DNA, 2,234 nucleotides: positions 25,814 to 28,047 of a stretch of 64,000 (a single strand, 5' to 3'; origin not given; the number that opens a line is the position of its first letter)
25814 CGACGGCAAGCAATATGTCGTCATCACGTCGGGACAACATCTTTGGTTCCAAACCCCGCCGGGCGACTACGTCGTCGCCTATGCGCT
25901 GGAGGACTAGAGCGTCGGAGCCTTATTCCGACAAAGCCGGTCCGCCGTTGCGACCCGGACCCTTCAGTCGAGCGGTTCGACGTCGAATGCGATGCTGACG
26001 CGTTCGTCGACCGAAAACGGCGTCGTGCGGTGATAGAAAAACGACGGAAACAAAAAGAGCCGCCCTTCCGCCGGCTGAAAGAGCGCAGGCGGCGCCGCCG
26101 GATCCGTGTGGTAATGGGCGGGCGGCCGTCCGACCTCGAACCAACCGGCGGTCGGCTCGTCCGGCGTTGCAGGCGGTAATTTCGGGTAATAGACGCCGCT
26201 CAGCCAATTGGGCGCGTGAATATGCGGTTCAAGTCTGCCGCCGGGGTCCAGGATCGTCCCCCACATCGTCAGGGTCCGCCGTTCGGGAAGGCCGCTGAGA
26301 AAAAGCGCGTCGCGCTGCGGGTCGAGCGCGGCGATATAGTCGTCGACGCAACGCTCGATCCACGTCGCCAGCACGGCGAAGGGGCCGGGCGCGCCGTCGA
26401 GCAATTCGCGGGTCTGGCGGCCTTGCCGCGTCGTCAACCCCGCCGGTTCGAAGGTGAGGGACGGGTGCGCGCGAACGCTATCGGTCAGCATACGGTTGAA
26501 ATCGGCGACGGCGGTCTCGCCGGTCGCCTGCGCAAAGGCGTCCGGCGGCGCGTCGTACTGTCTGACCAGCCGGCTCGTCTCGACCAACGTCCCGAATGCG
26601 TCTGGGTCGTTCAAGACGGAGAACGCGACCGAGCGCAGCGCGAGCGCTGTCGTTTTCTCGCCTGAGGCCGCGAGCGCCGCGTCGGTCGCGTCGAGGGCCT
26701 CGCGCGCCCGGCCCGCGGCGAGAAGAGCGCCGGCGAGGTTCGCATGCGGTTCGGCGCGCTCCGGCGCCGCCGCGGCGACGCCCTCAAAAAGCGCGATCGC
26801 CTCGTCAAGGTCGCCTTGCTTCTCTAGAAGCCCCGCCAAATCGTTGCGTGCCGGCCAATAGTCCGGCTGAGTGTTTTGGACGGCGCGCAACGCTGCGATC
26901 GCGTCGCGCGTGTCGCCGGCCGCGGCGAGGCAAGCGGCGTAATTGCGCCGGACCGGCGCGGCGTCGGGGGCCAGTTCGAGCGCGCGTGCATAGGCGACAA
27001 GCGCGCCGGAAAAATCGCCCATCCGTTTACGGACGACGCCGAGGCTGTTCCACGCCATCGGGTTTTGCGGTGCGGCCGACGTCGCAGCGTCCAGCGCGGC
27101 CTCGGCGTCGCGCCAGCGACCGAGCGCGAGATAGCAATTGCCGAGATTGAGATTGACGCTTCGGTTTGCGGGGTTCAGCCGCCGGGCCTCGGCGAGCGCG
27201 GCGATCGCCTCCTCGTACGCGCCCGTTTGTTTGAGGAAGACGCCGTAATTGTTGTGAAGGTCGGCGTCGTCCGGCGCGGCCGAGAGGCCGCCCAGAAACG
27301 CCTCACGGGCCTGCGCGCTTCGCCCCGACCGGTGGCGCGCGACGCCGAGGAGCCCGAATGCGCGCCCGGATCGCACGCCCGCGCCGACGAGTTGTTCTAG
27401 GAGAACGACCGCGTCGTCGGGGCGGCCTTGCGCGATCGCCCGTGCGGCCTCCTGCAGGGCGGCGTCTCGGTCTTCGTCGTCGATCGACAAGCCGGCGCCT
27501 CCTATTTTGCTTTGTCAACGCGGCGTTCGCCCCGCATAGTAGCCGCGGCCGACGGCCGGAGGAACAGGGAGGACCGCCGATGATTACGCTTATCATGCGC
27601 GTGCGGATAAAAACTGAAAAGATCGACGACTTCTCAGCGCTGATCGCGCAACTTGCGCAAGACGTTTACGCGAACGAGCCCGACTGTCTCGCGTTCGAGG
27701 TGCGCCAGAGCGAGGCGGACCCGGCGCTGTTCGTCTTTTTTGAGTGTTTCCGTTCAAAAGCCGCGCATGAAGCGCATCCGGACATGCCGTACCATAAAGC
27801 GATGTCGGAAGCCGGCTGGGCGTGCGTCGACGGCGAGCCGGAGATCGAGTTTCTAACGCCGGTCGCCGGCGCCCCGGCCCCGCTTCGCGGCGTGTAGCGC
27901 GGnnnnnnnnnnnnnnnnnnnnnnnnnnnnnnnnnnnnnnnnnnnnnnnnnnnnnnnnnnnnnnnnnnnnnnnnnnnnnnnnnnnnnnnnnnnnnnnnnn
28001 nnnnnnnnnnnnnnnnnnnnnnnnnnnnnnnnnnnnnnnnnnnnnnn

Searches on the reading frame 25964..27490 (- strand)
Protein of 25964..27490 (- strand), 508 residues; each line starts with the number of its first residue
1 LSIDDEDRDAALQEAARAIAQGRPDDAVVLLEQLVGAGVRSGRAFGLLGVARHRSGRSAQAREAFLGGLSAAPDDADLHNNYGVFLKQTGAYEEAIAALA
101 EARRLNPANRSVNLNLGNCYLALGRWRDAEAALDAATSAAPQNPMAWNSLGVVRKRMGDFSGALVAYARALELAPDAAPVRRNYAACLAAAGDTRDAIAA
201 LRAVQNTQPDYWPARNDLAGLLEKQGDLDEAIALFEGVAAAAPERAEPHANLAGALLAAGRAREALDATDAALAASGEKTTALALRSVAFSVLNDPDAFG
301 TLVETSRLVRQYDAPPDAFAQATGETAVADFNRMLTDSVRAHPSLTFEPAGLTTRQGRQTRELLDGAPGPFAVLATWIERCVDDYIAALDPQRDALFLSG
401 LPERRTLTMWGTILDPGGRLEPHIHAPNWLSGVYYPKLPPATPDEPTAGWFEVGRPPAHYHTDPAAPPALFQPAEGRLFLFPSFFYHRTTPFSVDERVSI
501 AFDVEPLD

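Call 3: search_protein_families(library=pfam, proteins=[window:25964-27490:-])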
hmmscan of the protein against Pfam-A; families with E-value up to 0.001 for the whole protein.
window:25964-27490:- (508 aa): 24 families
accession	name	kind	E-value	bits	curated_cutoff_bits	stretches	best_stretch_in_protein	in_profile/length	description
PF14559.12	TPR_19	-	7.9e-35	119.5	25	4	89-148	4-63/68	Tetratricopeptide repeat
PF07719.23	TPR_2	-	1.4e-25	87.7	27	3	145-176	2-33/34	Tetratricopeptide repeat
PF13432.12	TPR_16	-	2e-23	82.9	32.7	5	115-178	2-65/65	Tetratricopeptide repeat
PF13428.12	TPR_14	-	7.7e-21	72.9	23.5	1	114-151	5-42/44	Tetratricopeptide repeat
PF00515.34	TPR_1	-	2.8e-20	71.7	27.8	1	146-176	3-33/34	Tetratricopeptide repeat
PF13431.12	TPR_17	-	6.5e-20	70.1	24.4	0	66-97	3-34/34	Tetratricopeptide repeat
PF13759.12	2OG-FeII_Oxy_5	-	7.8e-19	68.4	27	1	408-503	1-101/101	Putative 2OG-Fe(II) oxygenase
PF13181.12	TPR_8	-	1e-18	66.2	25.7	0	76-109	1-34/34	Tetratricopeptide repeat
PF13424.12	TPR_12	-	1.4e-17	64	30.1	4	112-175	5-76/77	Tetratricopeptide repeat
PF23914.1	TPR_CcmH_CycH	-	4.4e-14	53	42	1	138-244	44-153/158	Cytochrome c-type biogenesis protein H TPR domain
PF13414.12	TPR_11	-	1.1e-13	51.1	26.8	1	88-124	6-42/42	TPR repeat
PF13176.12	TPR_7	-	4.3e-12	45.5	27.9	0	218-246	5-33/36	Tetratricopeptide repeat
PF13174.12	TPR_6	-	1.9e-09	38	26.3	0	114-141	4-31/33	Tetratricopeptide repeat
PF13371.12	TPR_9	-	9.2e-09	35.6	35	1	116-181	1-66/73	Tetratricopeptide repeat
PF12895.13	ANAPC3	-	4.5e-08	33.7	27.2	1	82-135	29-81/82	Anaphase-promoting complex, cyclosome, subunit 3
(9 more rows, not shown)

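Call 4: search_protein_families(library=ncbifam, proteins=[window:25964-27490:-])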
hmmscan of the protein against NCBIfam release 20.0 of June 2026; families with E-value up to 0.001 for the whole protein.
window:25964-27490:- (508 aa): 23 families
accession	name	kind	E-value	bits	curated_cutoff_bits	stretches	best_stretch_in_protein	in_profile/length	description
TIGR02917.1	PEP_TPR_lipo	equivalog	7.5e-28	96.9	312.2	1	4-285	325-606/899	XrtA/PEP-CTERM system TPR-repeat protein PrsT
TIGR02521.1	type_IV_pilW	equivalog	3.9e-27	95.3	154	2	110-286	31-209/234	type IV pilus biogenesis/stability protein PilW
NF040959.1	MamA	equivalog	6.4e-26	91.1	200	2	2-173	30-202/204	magnetosome protein MamA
TIGR02552.1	LcrH_SycD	equivalog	5e-23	81.3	104.8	3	141-209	49-117/136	SycD/LcrH family type III secretion system chaperone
NF033920.0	C39_PA2778_fam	equivalog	2.6e-19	69.6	150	3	187-275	165-253/255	PA2778 family cysteine peptidase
NF033762.1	social_mot_Tgl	equivalog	2.6e-14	53.2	225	2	149-274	36-164/252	social motility TPR repeat lipoprotein Tgl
NF052415.1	T3SS_chap_SctY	equivalog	3e-13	50.2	70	1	224-295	18-92/106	type III secretion apparatus assembly chaperone SctY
NF008391.2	PRK11189.1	equivalog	5e-11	42.6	250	2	117-203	72-158/297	lipoprotein NlpI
NF033758.1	gliding_GltE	equivalog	5.8e-11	42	225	2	114-204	90-180/411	adventurous gliding motility TPR repeat lipoprotein GltE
TIGR02466.1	TIGR02466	subfamily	7.5e-11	42.2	62.5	1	405-504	94-198/201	TIGR02466 family protein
NF011721.1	PRK15174.1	equivalog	2.4e-09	36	1200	2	119-266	221-372/656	Vi polysaccharide transport protein VexE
NF052400.1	M48_BAM_BepA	equivalog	1.6e-07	30.5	570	1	89-173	354-438/483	beta-barrel assembly-enhancing protease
TIGR03939.1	PGA_TPR_OMP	equivalog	7.8e-07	27.7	366.65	1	128-210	413-495/800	poly-beta-1,6 N-acetyl-D-glucosamine export porin PgaA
NF047371.1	FlcA_CTERM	equivalog_domain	2.7e-06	26.1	300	1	69-173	431-536/646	periplasmic flagellar collar protein FlcA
TIGR00990.1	3a0801s09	subfamily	2.8e-05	22.9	757.25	1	56-243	379-573/615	mitochondrial import receptor subunit TOM70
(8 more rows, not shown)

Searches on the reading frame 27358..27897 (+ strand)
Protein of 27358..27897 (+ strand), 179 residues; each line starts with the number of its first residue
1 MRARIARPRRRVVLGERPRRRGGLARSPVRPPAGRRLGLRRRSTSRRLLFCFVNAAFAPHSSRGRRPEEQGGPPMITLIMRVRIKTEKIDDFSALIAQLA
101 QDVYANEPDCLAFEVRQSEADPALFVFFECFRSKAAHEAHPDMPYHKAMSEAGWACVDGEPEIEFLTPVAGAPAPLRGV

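Call 8: search_protein_families(library=pfam, proteins=[window:27358-27897:+], max_evalue=0.00001)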
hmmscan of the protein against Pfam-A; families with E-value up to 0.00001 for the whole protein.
window:27358-27897:+ (179 aa): 1 family
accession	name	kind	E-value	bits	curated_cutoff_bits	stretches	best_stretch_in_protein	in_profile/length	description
PF03992.22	ABM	-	1.6e-16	60.7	23.1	1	75-151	1-77/78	Antibiotic biosynthesis monooxygenase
